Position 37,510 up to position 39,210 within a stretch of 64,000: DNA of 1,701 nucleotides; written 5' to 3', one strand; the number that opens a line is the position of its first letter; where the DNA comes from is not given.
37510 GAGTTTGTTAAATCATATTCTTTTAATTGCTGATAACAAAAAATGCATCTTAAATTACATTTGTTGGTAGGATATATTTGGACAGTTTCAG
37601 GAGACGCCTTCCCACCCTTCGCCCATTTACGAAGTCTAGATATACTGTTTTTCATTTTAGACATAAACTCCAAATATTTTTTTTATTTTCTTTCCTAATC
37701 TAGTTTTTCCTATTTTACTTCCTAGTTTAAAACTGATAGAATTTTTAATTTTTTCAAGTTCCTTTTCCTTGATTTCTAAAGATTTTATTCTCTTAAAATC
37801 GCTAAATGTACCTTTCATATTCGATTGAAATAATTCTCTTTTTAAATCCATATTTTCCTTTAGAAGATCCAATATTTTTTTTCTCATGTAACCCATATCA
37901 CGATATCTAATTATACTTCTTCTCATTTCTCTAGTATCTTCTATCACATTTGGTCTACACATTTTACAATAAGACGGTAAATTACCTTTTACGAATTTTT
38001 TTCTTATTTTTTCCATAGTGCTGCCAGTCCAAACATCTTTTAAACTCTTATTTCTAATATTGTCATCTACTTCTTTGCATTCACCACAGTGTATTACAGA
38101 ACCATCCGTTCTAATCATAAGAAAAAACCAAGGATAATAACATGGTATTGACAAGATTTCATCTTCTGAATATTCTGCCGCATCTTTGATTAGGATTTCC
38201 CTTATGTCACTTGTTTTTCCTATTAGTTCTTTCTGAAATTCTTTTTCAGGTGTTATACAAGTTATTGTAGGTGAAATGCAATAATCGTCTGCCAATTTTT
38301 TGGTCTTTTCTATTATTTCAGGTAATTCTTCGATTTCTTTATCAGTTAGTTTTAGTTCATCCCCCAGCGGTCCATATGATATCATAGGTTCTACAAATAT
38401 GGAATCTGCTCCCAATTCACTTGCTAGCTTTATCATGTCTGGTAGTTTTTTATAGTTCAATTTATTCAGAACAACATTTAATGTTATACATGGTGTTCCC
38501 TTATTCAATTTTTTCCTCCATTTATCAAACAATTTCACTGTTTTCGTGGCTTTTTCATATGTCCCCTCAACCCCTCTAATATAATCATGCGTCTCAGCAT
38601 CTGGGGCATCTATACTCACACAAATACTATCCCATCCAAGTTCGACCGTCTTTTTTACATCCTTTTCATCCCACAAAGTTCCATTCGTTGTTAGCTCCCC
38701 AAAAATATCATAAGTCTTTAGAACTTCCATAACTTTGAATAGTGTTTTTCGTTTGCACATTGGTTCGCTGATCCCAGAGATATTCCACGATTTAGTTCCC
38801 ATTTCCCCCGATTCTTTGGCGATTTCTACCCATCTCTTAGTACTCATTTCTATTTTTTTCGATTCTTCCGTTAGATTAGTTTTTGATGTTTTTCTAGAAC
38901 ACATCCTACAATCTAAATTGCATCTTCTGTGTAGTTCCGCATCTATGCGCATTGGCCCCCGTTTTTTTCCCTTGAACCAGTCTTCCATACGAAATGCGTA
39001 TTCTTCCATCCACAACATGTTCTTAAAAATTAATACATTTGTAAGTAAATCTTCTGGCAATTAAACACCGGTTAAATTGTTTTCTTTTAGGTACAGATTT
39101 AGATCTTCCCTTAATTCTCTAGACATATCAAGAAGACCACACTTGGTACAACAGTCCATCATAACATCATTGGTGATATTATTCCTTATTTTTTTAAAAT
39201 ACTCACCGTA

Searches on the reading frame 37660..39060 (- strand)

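Call 30: search_protein_families(library=ncbifam, proteins=[window:37660-39060:-], max_evalue=1e-10)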
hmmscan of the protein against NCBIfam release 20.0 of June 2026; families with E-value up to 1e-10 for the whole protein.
window:37660-39060:- (467 aa): 25 families
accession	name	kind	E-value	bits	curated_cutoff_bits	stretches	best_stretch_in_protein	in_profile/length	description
TIGR04317.1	W_rSAM_matur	equivalog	1.8e-31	109.5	380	1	41-368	8-313/349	tungsten cofactor oxidoreductase radical SAM maturase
TIGR02109.1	PQQ_syn_pqqE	equivalog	6.9e-25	87.7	381.35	1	36-230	6-186/358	pyrroloquinoline quinone biosynthesis protein PqqE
NF050035.1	rSAM_WgK_link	exception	1.4e-23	83.5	650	1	34-369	6-335/367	radical SAM/SPASM peptide maturase WgkB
TIGR04311.1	rSAM_Geo_metal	subfamily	2.6e-23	82.8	400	1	36-258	2-219/423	radical SAM/SPASM family putative metalloenzyme maturase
TIGR04545.1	rSAM_ahbD_hemeb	equivalog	4e-23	82.4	500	1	41-355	4-298/339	heme b synthase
NF033640.1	N_Twi_rSAM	subfamily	1.9e-22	79.9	170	2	32-291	106-360/398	twitch domain-containing radical SAM protein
TIGR04051.1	rSAM_NirJ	equivalog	6.6e-20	71.4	515.45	1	42-233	7-182/354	heme d1 biosynthesis radical SAM protein NirJ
TIGR02668.1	moaA_archaeal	equivalog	1.9e-18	66.5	325.25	1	41-257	14-214/303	GTP 3',8-cyclase MoaA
TIGR04251.1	SCM_rSAM_ScmF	equivalog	5.1e-18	65.6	400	1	43-224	10-180/353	SynChlorMet cassette radical SAM/SPASM protein ScmF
TIGR04053.2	TIGR04053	equivalog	6.5e-18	65.1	395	1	36-255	7-215/366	TIGR04053 family radical SAM/SPASM domain-containing protein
TIGR04250.1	SCM_rSAM_ScmE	equivalog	1.9e-16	59.9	400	1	36-368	2-317/358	SynChlorMet cassette radical SAM/SPASM protein ScmE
TIGR04303.1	GeoRSP_rSAM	equivalog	4.9e-16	59.2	400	1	35-223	3-174/325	GeoRSP system radical SAM/SPASM protein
TIGR02666.1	moaA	equivalog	4.9e-15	55.3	284.05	1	43-260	16-223/336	GTP 3',8-cyclase MoaA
NF045574.1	sacti_mat_StsB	exception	2.1e-14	53.2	625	1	46-219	105-262/466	StsB family radical SAM/SPASM domain sactipeptide maturase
TIGR04054.1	rSAM_NirJ1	equivalog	2.2e-14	52.9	650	1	33-223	33-207/387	putative heme d1 biosynthesis radical SAM protein NirJ1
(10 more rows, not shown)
